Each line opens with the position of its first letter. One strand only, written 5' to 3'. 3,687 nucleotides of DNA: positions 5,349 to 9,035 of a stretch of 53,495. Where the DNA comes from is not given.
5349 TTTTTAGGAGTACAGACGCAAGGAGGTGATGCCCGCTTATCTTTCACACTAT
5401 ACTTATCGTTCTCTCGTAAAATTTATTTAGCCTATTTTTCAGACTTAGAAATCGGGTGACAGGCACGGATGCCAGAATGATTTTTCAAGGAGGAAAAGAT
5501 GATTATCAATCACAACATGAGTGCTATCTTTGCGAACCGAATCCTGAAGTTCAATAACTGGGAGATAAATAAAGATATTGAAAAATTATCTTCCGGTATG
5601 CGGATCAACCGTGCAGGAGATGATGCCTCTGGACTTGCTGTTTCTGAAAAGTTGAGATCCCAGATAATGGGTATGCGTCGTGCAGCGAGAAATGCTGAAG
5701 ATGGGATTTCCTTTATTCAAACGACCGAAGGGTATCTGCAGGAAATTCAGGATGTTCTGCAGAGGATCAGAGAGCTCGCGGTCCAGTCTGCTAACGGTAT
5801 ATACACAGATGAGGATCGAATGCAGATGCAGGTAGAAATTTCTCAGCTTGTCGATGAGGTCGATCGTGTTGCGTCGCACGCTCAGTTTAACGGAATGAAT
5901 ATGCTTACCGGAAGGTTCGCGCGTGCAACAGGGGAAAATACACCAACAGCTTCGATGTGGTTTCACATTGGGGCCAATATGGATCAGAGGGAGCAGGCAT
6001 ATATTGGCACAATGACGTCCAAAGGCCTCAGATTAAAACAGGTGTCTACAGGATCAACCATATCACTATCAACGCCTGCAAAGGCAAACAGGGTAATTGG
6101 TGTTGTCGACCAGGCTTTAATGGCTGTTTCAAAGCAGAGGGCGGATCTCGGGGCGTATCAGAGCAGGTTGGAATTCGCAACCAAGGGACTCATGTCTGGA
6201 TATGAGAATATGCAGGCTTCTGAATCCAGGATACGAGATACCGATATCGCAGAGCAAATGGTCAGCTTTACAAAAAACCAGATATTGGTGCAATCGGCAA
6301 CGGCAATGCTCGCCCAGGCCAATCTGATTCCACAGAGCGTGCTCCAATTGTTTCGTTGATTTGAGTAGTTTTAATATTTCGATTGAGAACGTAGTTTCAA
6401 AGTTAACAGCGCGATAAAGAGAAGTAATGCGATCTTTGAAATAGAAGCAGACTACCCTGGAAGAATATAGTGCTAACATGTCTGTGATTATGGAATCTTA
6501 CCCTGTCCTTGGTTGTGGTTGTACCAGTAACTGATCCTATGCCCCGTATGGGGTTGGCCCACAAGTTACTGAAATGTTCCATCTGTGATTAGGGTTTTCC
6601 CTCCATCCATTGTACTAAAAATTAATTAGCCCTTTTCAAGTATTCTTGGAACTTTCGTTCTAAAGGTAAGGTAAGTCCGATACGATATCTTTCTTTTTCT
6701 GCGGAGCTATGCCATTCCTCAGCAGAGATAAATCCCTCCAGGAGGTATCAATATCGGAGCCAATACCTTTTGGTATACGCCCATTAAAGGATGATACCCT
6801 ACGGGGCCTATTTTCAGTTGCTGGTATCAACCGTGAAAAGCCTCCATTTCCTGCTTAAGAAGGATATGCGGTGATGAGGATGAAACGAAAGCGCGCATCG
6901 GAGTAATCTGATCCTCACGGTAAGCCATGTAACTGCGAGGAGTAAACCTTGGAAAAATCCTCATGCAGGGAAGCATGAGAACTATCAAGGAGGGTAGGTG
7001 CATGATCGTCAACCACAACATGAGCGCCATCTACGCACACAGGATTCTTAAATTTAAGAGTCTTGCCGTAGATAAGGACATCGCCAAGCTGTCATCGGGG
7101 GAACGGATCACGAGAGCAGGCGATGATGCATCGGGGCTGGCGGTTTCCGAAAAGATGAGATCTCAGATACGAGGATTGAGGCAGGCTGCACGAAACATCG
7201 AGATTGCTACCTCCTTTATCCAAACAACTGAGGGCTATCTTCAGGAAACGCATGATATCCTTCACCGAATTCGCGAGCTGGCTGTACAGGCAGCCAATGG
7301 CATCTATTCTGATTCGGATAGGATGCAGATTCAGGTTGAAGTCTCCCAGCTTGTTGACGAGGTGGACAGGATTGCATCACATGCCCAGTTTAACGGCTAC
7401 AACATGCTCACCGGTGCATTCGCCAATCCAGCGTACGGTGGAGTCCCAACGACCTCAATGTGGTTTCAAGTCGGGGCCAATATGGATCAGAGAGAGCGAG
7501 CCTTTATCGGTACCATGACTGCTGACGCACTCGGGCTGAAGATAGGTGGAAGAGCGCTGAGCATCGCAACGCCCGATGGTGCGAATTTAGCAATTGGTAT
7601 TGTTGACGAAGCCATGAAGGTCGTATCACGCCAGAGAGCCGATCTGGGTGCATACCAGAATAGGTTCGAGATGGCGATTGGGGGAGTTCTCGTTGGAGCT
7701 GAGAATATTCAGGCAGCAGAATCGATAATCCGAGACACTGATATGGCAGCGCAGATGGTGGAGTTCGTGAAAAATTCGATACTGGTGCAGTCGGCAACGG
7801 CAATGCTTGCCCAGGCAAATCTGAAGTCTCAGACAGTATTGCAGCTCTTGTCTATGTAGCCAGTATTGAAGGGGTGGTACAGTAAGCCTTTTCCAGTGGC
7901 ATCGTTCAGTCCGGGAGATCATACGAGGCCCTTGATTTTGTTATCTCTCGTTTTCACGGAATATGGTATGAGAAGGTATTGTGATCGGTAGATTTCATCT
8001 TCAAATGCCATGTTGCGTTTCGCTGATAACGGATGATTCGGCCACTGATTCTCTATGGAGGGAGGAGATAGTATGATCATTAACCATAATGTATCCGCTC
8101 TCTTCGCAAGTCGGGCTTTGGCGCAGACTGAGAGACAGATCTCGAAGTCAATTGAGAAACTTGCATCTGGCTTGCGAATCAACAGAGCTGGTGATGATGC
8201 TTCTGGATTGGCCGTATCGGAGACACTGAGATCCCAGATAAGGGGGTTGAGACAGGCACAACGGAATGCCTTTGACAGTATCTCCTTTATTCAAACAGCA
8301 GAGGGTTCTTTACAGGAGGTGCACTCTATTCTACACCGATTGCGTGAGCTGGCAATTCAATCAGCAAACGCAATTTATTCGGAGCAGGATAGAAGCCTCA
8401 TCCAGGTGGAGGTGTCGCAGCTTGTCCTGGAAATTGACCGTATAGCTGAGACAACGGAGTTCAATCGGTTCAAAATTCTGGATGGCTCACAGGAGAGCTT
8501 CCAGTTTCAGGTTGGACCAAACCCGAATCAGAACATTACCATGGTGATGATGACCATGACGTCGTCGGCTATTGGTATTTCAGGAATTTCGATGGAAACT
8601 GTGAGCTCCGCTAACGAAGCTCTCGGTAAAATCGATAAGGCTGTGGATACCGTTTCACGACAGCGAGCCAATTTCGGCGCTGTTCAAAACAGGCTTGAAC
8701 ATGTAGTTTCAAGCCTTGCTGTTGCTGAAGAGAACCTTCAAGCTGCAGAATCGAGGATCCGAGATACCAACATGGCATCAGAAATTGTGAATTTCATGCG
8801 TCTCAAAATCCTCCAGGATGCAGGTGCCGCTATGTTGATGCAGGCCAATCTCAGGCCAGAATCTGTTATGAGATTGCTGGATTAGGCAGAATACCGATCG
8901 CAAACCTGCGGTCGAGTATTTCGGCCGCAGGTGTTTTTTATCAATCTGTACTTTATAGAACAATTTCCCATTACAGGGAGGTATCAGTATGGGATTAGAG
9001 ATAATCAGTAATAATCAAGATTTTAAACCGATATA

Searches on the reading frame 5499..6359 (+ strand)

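Call 9: search_protein_families(library=pfam, proteins=[window:5499-6359:+])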
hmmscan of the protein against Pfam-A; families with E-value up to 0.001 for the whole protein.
window:5499-6359:+ (286 aa): 2 families
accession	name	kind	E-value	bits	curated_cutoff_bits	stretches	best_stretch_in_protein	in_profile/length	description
PF00669.25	Flagellin_N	-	1.2e-43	148.9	26.6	1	3-139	1-137/139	Bacterial flagellin N-terminal helical region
PF00700.27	Flagellin_C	-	7.6e-25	87.5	23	1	201-285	2-86/86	Bacterial flagellin C-terminal helical region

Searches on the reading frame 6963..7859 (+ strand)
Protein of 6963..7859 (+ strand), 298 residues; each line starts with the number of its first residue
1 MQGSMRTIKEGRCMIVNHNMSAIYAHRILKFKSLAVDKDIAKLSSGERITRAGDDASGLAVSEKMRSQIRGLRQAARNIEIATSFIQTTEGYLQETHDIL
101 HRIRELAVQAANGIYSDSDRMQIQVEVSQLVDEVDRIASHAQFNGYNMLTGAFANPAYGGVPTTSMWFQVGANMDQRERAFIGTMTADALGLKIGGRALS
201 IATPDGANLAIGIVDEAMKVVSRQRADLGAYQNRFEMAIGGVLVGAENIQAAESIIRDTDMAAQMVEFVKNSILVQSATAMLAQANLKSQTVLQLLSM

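Call 9: search_protein_families(library=pfam, proteins=[window:6963-7859:+])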
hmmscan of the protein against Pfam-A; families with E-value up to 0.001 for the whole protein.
window:6963-7859:+ (298 aa): 2 families
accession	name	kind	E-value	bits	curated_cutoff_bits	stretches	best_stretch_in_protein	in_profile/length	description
PF00669.25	Flagellin_N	-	7.8e-42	143.1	26.6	1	16-152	1-137/139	Bacterial flagellin N-terminal helical region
PF00700.27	Flagellin_C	-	5.9e-22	78.2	23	1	211-296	1-86/86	Bacterial flagellin C-terminal helical region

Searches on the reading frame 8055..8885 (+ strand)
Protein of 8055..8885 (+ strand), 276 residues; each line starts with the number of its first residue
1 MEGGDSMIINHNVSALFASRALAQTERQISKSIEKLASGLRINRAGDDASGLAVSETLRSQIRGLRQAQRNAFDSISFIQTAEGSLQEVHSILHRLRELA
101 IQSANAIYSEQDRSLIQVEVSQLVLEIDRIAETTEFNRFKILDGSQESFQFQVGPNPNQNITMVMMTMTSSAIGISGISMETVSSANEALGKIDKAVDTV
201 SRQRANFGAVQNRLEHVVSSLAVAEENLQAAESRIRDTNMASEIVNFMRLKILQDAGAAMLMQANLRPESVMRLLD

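Call 9: search_protein_families(library=pfam, proteins=[window:8055-8885:+])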
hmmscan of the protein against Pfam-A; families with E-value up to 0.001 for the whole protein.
window:8055-8885:+ (276 aa): 2 families
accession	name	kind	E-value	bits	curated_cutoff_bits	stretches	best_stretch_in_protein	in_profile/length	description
PF00669.25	Flagellin_N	-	3.9e-41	140.8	26.6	1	9-146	1-138/139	Bacterial flagellin N-terminal helical region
PF00700.27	Flagellin_C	-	2e-22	79.7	23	1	190-275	1-86/86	Bacterial flagellin C-terminal helical region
